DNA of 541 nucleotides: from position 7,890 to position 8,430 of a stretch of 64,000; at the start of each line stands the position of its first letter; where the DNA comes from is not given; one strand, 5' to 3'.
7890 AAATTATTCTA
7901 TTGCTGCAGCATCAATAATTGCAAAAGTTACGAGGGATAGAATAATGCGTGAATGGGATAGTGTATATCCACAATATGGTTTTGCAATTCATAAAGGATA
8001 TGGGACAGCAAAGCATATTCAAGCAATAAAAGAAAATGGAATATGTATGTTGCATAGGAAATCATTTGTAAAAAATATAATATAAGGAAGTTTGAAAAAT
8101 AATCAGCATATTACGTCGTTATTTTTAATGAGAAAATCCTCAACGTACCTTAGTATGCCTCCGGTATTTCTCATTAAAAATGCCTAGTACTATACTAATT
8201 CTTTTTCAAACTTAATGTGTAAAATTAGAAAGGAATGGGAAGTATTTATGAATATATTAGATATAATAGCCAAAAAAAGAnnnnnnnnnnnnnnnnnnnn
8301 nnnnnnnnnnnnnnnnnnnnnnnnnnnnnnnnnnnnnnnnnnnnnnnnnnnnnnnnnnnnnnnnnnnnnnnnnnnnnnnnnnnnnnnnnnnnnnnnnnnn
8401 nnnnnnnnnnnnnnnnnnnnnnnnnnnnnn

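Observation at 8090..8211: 122-bp imperfect palindrome present twice, with six compensatory base-pair changes: candidate structured RNA or ERIC-like element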

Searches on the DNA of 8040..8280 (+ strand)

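Call 12: search_rna_families(source=window, start=8040, end=8280, threshold=evalue, max_evalue=10)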
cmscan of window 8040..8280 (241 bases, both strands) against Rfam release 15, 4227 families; matches with E-value up to 10: 6.
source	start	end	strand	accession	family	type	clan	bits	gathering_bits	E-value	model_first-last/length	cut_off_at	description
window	8088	8211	-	RF03601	MIR7993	Gene; miRNA;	-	30.8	100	0.00051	1-138/138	no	MIR7993 microRNA precursor family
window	8083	8217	-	RF03926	MIR1435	Gene; miRNA;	-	25.1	94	0.086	1-186/186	no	MIR1435 microRNA precursor family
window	8180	8255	+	RF02445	SpR14_sRNA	Gene; sRNA;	-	17.1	50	8.1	1-80/80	no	Streptococcus sRNA SpR14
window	8088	8213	-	RF03263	MIR861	Gene; miRNA;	-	14.5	70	5.3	1-111/111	no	MIR861 microRNA precursor family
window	8071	8189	+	RF01743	leu-phe_leader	Cis-reg; leader;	-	14.2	70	6.4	1-162/162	no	leu/phe leader RNA from Lactococcus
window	8118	8184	+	RF04202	MIR5380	Gene; miRNA;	-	13.1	150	8.1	1-137/137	no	MIR5380 microRNA precursor family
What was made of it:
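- On Any Rfam 15 family: In E-value mode the region gives only sub-threshold plant miRNA-precursor hairpins (30.8 bits against 100; call 12).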

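Call 24: build_rna_model(alignment_id=A2)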
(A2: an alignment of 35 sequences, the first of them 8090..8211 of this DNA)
Model R1 built from alignment A2 (35 sequences, 129 columns); structure: RNAalifold consensus.
model positions 122; base pairs 44; branch points 0; effective number of sequences 1.12; information 0.591 bits per position. Calibrated on 0.2 Mb of random sequence (short: E-values are rough).
structure used (alignment columns):
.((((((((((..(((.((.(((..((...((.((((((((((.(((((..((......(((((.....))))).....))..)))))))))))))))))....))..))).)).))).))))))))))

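Call 25: search_with_rna_model(model_id=R1, sources=[window, L001, L002, L003, L004, L005, L006, L008, L009, L010, L011, L012, L013, L014, L015, L016, L017, L018, L019, L020, L021, L022, L023, L024, L025, L026, L027, L028, L029, L031, L032, L033, L034, L035, L036, L037, L038, L039, L040, L041, L042, L043, L044, L045, L046, L047, L048, L049, L050, L051, L052, L053, L054, L055, L056, L057, L058], max_evalue=1, make_alignment=true)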
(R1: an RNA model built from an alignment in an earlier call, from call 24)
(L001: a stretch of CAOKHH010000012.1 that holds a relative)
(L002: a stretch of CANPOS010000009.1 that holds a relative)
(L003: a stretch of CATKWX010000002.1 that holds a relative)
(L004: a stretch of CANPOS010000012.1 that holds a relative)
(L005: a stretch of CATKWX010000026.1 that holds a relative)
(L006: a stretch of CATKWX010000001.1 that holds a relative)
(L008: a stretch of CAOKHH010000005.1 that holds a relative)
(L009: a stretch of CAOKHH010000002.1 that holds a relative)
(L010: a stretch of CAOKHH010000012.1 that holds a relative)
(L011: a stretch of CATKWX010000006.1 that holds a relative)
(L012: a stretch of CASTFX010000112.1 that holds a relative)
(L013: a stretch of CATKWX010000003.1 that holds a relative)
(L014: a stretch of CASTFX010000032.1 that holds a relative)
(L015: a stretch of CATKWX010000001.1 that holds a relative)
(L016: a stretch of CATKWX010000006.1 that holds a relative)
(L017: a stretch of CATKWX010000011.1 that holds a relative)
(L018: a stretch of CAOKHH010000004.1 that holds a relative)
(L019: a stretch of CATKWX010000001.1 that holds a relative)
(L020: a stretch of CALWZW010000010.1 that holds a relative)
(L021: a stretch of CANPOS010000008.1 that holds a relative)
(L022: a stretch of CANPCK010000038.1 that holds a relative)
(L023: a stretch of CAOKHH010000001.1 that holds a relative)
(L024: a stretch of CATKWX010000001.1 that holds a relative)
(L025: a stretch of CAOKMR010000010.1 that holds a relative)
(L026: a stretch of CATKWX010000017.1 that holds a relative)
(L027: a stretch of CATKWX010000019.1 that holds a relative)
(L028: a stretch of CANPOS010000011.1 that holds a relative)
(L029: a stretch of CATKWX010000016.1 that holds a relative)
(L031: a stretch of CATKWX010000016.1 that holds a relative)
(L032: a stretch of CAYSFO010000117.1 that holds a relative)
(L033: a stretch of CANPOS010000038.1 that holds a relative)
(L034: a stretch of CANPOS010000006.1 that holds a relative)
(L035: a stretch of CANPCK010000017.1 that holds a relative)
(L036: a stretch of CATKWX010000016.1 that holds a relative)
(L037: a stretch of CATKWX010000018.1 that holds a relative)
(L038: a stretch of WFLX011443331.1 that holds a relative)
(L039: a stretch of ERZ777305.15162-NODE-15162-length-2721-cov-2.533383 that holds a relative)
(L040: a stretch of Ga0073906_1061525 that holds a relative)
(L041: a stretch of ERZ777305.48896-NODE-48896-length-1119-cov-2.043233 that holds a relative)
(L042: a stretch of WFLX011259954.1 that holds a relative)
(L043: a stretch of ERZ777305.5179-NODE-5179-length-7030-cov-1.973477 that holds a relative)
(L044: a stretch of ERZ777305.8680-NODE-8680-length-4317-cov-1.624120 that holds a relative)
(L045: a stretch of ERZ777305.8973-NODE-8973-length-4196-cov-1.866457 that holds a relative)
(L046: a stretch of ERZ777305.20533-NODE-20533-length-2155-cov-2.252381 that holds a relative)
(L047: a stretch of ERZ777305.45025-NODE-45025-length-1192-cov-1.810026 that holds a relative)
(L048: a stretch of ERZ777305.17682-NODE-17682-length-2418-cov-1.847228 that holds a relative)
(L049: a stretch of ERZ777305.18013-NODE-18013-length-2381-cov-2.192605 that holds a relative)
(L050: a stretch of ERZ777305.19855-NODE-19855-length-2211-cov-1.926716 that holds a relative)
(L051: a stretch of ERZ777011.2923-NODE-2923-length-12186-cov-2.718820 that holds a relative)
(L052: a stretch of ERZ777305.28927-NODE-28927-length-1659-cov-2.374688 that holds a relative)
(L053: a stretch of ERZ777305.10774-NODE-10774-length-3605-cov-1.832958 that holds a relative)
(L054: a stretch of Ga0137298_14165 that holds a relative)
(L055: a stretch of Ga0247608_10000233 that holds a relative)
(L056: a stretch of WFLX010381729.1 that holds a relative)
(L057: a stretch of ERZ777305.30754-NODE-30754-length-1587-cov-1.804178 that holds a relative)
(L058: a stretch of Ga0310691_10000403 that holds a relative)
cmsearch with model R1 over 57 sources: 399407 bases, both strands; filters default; matches with E-value up to 1: 126.
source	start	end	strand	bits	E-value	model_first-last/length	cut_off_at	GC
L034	74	195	+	145.9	1.8e-32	1-122/122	no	0.34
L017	686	807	+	145.5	2.2e-32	1-122/122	no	0.33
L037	1921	2042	-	145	2.9e-32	1-122/122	no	0.34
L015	2845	2966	-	143.8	5.8e-32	1-122/122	no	0.31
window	18877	18998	+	141.6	1.9e-31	1-122/122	no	0.34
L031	5925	6046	+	140.6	3.4e-31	1-122/122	no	0.31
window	8090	8211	+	139.9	5.1e-31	1-122/122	no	0.3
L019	5796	5917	-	139.5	6.3e-31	1-122/122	no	0.34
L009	804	925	-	139.1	8.1e-31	1-122/122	no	0.31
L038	927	1048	-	139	8.6e-31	1-122/122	no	0.34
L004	2491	2613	+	138.7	1e-30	1-122/122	no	0.36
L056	1197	1318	-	138.3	1.3e-30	1-122/122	no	0.28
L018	6484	6606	-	138.3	1.3e-30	1-122/122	no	0.32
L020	568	689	+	136.8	3e-30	1-122/122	no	0.33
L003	1456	1576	+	136.7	3.3e-30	1-122/122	no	0.29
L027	3278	3399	-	136.5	3.6e-30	1-122/122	no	0.4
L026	5693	5813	-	135.2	7.5e-30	1-122/122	no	0.31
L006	5982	6102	-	134.7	9.8e-30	1-122/122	no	0.33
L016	6781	6901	-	133.3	2.2e-29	1-122/122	no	0.33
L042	538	659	+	133.3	2.2e-29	1-122/122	no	0.3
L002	3842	3964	-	132.6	3.2e-29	1-122/122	no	0.28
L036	347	469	+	131.4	6.4e-29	1-122/122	no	0.38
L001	1067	1189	+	130.7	9.9e-29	1-122/122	no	0.33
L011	6866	6988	-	130.6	1e-28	1-122/122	no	0.33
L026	5070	5192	-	129.9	1.5e-28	1-122/122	no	0.32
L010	3060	3181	+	129.8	1.6e-28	1-122/122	no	0.27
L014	6675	6795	+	128.3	3.7e-28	1-122/122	no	0.32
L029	2865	2987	+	128.1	4.3e-28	1-122/122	no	0.3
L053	712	834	-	127.6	5.7e-28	1-122/122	no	0.34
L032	723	844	+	126.9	8.1e-28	1-122/122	no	0.27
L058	1162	1283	+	126.5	1.1e-27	1-122/122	no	0.34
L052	804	924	+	125.5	1.8e-27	1-122/122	no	0.32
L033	713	834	-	125.3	2.1e-27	1-122/122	no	0.31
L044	1935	2055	-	125.1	2.3e-27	1-122/122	no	0.3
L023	4616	4738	+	123.7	5e-27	1-122/122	no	0.24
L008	4405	4524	-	122.2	1.2e-26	1-122/122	no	0.29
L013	7265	7386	+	120.4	3.3e-26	1-122/122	no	0.28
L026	7139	7260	-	119.3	6.3e-26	1-122/122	no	0.33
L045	3388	3509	+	118.9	7.9e-26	1-122/122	no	0.27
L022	1669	1790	-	118.1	1.2e-25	1-122/122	no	0.29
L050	1816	1937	-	116.2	3.6e-25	1-122/122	no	0.36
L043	1388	1509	-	114.6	9e-25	1-122/122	no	0.32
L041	160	282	-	114.1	1.2e-24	1-122/122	no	0.34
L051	8643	8764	+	111.7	4.5e-24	1-122/122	no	0.3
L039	1288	1409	+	111.7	4.7e-24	1-122/122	no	0.33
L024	1622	1744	-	111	7e-24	1-122/122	no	0.29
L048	1861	1978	-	110.4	9.4e-24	1-122/122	no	0.32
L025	4398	4519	+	109.6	1.5e-23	1-122/122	no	0.3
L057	796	917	-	107.5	5.1e-23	1-122/122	no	0.29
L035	7488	7606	+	100.5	2.7e-21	1-122/122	no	0.28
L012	2275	2397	+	100.1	3.2e-21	1-122/122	no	0.36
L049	1802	1911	+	97.9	1.2e-20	1-122/122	no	0.32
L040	880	1002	+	96.6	2.4e-20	1-122/122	no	0.41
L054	2899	3020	-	91.5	4.4e-19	1-122/122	no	0.4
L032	230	349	-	88.5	2.3e-18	1-122/122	no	0.27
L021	460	639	+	82.9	5.6e-17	1-122/122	no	0.36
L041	160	282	+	73.4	1.2e-14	1-122/122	no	0.34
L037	1921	2042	+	71.1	4.6e-14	1-122/122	no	0.34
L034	74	195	-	71.1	4.6e-14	1-122/122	no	0.34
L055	7433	7623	+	70.2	7.8e-14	1-122/122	no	0.34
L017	686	807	-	69.9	9.1e-14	1-122/122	no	0.33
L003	1456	1576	-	69.5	1.2e-13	1-122/122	no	0.29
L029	2865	2987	-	69.2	1.3e-13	1-122/122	no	0.3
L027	3278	3399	+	68.3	2.3e-13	1-122/122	no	0.4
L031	5925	6046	-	68.2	2.4e-13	1-122/122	no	0.31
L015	2845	2966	+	68.2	2.4e-13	1-122/122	no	0.31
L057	796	917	+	67.9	2.9e-13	1-122/122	no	0.29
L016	6781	6901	+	66.7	5.5e-13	1-122/122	no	0.33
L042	538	659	-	66.5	6.2e-13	1-122/122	no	0.3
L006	5982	6102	+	66.3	7.2e-13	1-122/122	no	0.33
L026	5693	5813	+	66.2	7.3e-13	1-122/122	no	0.31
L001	1067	1189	-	66.2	7.7e-13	1-122/122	no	0.33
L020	568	689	-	66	8.3e-13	1-122/122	no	0.33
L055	12624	12747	-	65.7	9.8e-13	1-122/122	no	0.31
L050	1816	1937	+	65.5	1.1e-12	1-122/122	no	0.36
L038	927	1048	+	65.4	1.2e-12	1-122/122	no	0.34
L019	5796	5917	+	65.2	1.3e-12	1-122/122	no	0.34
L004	2491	2613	-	65.1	1.4e-12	1-122/122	no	0.36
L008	4405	4524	+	64.5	1.9e-12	1-122/122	no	0.29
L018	6484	6606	+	64.1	2.4e-12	1-122/122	no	0.32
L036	347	469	-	63.7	3e-12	1-122/122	no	0.38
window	8090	8211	-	63.3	3.8e-12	1-122/122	no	0.3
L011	6866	6988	+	63.3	3.8e-12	1-122/122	no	0.33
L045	3388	3509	-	63.2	4.2e-12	1-122/122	no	0.27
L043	1388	1509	+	63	4.6e-12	1-122/122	no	0.32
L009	804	925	+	62.7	5.4e-12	1-122/122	no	0.31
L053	712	834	+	62.7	5.5e-12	1-122/122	no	0.34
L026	5070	5192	+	62.6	5.8e-12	1-122/122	no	0.32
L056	1197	1318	+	62.3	7e-12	1-122/122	no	0.28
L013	7265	7386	-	62.1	7.5e-12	1-122/122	no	0.28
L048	1861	1978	+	62.1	7.9e-12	1-122/122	no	0.32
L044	1935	2055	+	61.9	8.7e-12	1-122/122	no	0.3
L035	5421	5600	+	61.9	8.7e-12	1-122/122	no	0.37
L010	3060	3181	-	61.5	1.1e-11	1-122/122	no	0.27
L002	3842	3964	+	61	1.4e-11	1-122/122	no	0.28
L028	2490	2625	+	59.9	2.7e-11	1-122/122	no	0.36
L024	1622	1744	+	57.1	1.3e-10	1-122/122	no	0.29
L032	723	844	-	57.1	1.3e-10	1-122/122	no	0.27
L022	1669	1790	+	56.4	1.9e-10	1-122/122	no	0.29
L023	4616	4738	-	55.7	2.9e-10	1-122/122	no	0.24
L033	713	834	+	55.6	3e-10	1-122/122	no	0.31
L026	7139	7260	+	54.2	6.7e-10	1-122/122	no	0.33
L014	6675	6795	-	54.2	6.7e-10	1-122/122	no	0.32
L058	1162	1283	-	54.1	7.2e-10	1-122/122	no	0.34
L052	804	924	-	52.1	2.2e-09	1-122/122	no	0.32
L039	1288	1409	-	51.5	3.1e-09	1-122/122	no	0.33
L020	3225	3395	+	51.2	3.7e-09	1-122/122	no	0.37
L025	4398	4519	-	50.9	4.5e-09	1-122/122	no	0.3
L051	8643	8764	-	50.4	5.9e-09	1-122/122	no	0.3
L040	880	1002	-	48.6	1.7e-08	1-122/122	no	0.41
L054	2899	3020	+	46.6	5.1e-08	1-122/122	no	0.4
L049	1802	1911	-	46.2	6.3e-08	1-122/122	no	0.32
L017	2819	2939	-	42.5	5.1e-07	1-122/122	no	0.31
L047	1133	1192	-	41.6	8.8e-07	63-122/122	5'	0.35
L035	7488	7606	-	41.2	1.1e-06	1-122/122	no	0.28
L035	4018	4153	+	39.4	3.1e-06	1-122/122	no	0.29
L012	2275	2397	-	38.9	3.9e-06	1-122/122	no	0.36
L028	2490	2625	-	32.5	0.00015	1-122/122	no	0.36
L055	12624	12747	+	29.9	0.00065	1-122/122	no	0.31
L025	2972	3089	-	29.2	0.00095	1-122/122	no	0.36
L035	4018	4153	-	29.2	0.00098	1-122/122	no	0.29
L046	2108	2155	-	27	0.0035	75-122/122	5'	0.25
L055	7433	7623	-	25.6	0.0074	1-122/122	no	0.34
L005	2066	2188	-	23.5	0.024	1-122/122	no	0.36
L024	1529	1616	-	17.4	0.79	1-122/122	no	0.33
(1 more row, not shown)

Alignment A3: 126 matches aligned to the model, 288 columns, each read 5' to 3' on its own strand. Consensus structure (alignment columns), stored with it:
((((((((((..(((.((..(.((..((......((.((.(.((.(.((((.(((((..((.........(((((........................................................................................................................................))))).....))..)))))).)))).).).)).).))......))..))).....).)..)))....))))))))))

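Call 38: search_with_rna_model(model_id=R1, sources=[L059, L061, L062, L063], max_evalue=1)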
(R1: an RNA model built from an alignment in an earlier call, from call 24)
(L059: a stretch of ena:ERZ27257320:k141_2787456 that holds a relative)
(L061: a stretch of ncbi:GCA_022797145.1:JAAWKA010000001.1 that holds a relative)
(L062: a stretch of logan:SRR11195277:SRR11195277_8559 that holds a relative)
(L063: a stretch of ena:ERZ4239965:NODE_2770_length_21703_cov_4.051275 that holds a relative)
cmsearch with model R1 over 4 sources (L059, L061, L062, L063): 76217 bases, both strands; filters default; matches with E-value up to 1: 0.
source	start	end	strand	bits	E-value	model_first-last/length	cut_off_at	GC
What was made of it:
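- There are no copies in 76 kb from relatives (call 38).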
